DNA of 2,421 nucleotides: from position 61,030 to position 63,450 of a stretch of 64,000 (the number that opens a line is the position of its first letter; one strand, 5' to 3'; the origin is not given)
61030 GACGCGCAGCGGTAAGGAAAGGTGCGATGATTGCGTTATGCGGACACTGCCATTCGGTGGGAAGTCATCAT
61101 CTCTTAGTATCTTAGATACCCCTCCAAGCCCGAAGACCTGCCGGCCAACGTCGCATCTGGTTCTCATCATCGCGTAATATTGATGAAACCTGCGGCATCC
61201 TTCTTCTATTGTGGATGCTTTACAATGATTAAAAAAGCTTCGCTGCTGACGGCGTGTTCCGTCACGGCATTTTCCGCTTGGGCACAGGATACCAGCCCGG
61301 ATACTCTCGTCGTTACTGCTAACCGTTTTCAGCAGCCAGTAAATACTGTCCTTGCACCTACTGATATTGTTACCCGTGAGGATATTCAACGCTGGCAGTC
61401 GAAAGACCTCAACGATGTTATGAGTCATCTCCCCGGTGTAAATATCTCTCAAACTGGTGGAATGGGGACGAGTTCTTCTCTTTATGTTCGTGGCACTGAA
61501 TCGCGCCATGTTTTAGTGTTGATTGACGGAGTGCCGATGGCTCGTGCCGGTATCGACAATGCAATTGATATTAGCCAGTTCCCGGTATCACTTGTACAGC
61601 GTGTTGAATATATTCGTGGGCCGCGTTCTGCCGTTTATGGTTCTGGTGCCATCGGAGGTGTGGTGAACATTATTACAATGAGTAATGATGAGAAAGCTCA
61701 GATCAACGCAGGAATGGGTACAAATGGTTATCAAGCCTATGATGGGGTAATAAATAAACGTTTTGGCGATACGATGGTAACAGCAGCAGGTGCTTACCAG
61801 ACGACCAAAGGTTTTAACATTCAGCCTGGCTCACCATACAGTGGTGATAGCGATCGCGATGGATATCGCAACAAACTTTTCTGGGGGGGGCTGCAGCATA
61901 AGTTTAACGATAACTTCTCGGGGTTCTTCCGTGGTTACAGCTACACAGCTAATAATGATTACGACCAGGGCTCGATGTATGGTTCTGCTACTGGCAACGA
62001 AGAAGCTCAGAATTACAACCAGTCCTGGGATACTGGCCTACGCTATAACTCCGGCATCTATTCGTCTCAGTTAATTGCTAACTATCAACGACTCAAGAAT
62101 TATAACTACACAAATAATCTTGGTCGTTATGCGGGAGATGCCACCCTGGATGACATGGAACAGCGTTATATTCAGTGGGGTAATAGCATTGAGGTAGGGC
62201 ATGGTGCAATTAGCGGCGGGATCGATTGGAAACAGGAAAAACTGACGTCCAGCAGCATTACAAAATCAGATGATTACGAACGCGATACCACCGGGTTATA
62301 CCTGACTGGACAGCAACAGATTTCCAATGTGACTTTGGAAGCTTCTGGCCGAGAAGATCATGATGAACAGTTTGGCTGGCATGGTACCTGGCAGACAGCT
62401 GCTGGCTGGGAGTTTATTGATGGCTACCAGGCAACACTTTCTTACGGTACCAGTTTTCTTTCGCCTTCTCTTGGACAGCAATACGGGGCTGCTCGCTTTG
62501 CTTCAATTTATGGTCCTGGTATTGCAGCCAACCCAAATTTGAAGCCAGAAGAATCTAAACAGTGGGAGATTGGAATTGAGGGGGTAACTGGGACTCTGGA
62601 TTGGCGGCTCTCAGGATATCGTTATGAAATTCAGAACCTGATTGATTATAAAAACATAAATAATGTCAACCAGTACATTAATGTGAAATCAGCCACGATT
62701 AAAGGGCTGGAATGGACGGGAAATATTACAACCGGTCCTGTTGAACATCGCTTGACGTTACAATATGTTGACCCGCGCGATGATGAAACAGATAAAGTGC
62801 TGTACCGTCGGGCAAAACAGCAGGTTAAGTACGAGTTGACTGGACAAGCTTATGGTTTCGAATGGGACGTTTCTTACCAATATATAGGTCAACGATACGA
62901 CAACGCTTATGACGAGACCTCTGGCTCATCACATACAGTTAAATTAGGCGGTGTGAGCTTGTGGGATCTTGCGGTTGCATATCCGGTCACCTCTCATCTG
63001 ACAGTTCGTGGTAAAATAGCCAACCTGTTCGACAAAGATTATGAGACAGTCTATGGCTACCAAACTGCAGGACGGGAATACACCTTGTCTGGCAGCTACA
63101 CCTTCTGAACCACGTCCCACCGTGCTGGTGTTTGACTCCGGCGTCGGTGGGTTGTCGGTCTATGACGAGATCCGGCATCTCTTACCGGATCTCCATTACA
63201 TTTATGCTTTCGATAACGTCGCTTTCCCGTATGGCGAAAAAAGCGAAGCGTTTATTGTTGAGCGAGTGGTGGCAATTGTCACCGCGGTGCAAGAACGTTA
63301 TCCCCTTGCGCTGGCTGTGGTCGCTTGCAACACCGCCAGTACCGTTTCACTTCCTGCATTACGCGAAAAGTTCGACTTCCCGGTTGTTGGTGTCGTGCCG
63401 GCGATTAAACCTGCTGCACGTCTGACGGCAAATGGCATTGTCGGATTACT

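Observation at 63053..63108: murI start lies inside the conserved 3' tail of the mosaic btuB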

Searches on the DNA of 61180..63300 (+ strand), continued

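Call 62: get_annotated_region(hit=H172, flank=2600)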
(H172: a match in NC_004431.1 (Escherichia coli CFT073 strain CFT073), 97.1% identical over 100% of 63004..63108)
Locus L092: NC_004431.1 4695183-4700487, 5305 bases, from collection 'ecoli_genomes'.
description: Escherichia coli CFT073, complete sequence
organism: Escherichia coli CFT073 strain CFT073 (NCBI taxid 199310)
replicon: chromosome; assembly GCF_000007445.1
host: -; source: -; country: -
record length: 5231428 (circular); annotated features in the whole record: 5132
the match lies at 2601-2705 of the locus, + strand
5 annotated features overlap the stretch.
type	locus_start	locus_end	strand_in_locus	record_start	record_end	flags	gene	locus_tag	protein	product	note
CDS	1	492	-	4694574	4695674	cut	trmA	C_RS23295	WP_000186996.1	tRNA (uridine(54)-C5)-methyltransferase TrmA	-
riboswitch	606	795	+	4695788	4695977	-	-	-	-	riboswitch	cobalamin riboswitch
CDS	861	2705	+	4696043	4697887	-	btuB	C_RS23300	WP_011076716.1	TonB-dependent vitamin B12 receptor BtuB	-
CDS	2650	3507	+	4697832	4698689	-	murI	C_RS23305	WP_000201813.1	glutamate racemase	-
rRNA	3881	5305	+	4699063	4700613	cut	-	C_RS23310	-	16S ribosomal RNA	-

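Call 73: search_rna_families(source=window, start=62850, end=63300, threshold=evalue, max_evalue=1)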
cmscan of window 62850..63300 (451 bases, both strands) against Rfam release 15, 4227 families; matches with E-value up to 1: 2.
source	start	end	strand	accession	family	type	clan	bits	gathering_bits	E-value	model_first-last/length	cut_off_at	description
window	62952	63123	+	RF02103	DLEU1_1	Gene; lncRNA;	-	19.2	30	0.25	1-190/190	no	Deleted in lymphocytic leukemia 1 conserved region 1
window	63233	63290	+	RF01129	sR44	Gene; snRNA; snoRNA; CD-box;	-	14.8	45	0.32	1-55/55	no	Small nucleolar RNA sR44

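Call 78: get_annotated_region(hit=H92, flank=1400)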
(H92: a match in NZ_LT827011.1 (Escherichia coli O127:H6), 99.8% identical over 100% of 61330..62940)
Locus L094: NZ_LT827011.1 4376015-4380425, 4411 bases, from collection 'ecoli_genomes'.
description: Escherichia coli O127:H6 isolate EPEC E2348/69 variety 2 chromosome 1, complete sequence
organism: Escherichia coli O127:H6 (NCBI taxid 168807)
replicon: chromosome; assembly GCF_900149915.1
host: Homo sapiens; source: Sanger Centre via Imperial College; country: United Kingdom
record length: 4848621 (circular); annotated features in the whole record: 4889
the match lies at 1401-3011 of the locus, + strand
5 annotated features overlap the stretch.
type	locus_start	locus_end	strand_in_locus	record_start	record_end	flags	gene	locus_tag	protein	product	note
CDS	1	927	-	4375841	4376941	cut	trmA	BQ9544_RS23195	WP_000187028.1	tRNA (uridine(54)-C5)-methyltransferase TrmA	-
riboswitch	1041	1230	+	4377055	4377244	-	-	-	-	riboswitch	cobalamin riboswitch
CDS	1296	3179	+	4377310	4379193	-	btuB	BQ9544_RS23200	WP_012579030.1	TonB-dependent vitamin B12 receptor BtuB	-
CDS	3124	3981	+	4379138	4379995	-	murI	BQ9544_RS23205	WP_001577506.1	glutamate racemase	-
rRNA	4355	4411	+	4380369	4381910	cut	-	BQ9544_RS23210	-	16S ribosomal RNA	-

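Call 79: get_annotated_region(hit=H94, flank=1400)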
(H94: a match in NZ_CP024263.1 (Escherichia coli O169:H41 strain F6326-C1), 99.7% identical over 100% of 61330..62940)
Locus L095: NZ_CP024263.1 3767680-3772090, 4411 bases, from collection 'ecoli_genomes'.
description: Escherichia coli O169:H41 strain F6326-C1 chromosome, complete genome
organism: Escherichia coli O169:H41 strain F6326-C1 (NCBI taxid 1446701)
replicon: chromosome; assembly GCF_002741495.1
host: missing; source: missing; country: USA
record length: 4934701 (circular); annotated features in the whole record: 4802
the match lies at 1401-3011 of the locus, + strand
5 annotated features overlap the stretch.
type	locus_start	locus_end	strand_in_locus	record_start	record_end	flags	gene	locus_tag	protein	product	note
CDS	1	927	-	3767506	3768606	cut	trmA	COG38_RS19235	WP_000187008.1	tRNA (uridine(54)-C5)-methyltransferase TrmA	-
riboswitch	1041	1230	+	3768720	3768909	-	-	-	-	riboswitch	cobalamin riboswitch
CDS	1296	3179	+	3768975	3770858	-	btuB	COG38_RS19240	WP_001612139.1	TonB-dependent vitamin B12 receptor BtuB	-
CDS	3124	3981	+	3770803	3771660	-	murI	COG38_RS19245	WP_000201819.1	glutamate racemase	-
rRNA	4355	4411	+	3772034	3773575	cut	-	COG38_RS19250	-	16S ribosomal RNA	-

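Call 80: get_annotated_region(hit=H99, flank=1400)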
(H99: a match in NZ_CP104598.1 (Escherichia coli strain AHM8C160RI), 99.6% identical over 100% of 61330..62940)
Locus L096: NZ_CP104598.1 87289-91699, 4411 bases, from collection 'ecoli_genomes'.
description: Escherichia coli strain AHM8C160RI chromosome, complete genome
organism: Escherichia coli strain AHM8C160RI (NCBI taxid 562)
replicon: chromosome; assembly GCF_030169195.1
host: -; source: chicken feces; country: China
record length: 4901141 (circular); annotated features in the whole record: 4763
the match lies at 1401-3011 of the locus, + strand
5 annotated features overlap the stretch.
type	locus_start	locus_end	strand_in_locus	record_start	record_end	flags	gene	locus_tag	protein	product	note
CDS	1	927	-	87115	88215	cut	trmA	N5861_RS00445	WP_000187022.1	tRNA (uridine(54)-C5)-methyltransferase TrmA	-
riboswitch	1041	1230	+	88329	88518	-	-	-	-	riboswitch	cobalamin riboswitch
CDS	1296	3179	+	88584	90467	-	btuB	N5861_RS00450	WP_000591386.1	TonB-dependent vitamin B12 receptor BtuB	-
CDS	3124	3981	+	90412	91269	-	murI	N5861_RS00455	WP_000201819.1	glutamate racemase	-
rRNA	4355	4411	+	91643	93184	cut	-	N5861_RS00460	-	16S ribosomal RNA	-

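Call 81: get_annotated_region(hit=H89, flank=1400)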
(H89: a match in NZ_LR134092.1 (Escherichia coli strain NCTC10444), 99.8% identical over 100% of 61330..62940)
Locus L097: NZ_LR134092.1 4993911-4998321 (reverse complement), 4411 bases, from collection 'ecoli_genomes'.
description: Escherichia coli strain NCTC10444 chromosome 1, complete sequence
organism: Escherichia coli strain NCTC10444 (NCBI taxid 562)
replicon: chromosome; assembly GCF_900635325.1
host: Calf; source: not available: to be reported later; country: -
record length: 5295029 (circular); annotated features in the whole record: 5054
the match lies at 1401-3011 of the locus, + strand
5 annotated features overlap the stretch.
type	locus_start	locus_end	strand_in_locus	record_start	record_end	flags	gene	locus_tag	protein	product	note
CDS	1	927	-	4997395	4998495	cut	trmA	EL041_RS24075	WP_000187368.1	tRNA (uridine(54)-C5)-methyltransferase TrmA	-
riboswitch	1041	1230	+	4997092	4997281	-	-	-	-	riboswitch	cobalamin riboswitch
CDS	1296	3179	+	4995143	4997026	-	btuB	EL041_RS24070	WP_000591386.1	TonB-dependent vitamin B12 receptor BtuB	-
CDS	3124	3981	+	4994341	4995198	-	murI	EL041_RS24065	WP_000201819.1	glutamate racemase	-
rRNA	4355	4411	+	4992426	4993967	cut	-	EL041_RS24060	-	16S ribosomal RNA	-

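Call 82: get_annotated_region(hit=H85, flank=1400)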
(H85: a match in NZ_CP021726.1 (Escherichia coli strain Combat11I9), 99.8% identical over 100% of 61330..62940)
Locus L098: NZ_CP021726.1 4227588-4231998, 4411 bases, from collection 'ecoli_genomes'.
description: Escherichia coli strain Combat11I9 chromosome, complete genome
organism: Escherichia coli strain Combat11I9 (NCBI taxid 562)
replicon: chromosome; assembly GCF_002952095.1
host: Homo sapiens; source: urine; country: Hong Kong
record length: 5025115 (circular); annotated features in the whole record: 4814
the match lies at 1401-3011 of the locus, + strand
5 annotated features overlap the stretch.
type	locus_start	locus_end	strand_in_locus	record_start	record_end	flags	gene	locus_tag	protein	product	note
CDS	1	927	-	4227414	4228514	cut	trmA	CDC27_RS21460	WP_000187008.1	tRNA (uridine(54)-C5)-methyltransferase TrmA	-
riboswitch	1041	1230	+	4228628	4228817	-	-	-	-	riboswitch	cobalamin riboswitch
CDS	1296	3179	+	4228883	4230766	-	btuB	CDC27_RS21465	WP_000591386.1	TonB-dependent vitamin B12 receptor BtuB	-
CDS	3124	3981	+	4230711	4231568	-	murI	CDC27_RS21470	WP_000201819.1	glutamate racemase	-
rRNA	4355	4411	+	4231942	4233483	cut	-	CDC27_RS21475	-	16S ribosomal RNA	-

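Call 83: get_annotated_region(hit=H96, flank=1400)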
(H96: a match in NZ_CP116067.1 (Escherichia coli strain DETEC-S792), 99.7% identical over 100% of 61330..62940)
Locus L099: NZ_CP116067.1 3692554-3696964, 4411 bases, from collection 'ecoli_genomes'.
description: Escherichia coli strain DETEC-S792 chromosome, complete genome
organism: Escherichia coli strain DETEC-S792 (NCBI taxid 562)
replicon: chromosome; assembly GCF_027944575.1
host: -; source: ICU staff rectal swab; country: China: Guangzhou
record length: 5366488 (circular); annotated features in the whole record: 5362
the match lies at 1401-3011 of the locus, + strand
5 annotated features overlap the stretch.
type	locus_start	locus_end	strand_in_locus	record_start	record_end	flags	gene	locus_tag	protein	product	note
CDS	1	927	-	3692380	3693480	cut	trmA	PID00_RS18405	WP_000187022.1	tRNA (uridine(54)-C5)-methyltransferase TrmA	-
riboswitch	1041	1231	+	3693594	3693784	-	-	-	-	riboswitch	cobalamin riboswitch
CDS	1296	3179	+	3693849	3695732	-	btuB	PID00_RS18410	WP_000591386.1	TonB-dependent vitamin B12 receptor BtuB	-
CDS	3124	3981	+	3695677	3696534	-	murI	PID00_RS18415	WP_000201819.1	glutamate racemase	-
rRNA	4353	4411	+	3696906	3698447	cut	-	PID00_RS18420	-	16S ribosomal RNA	-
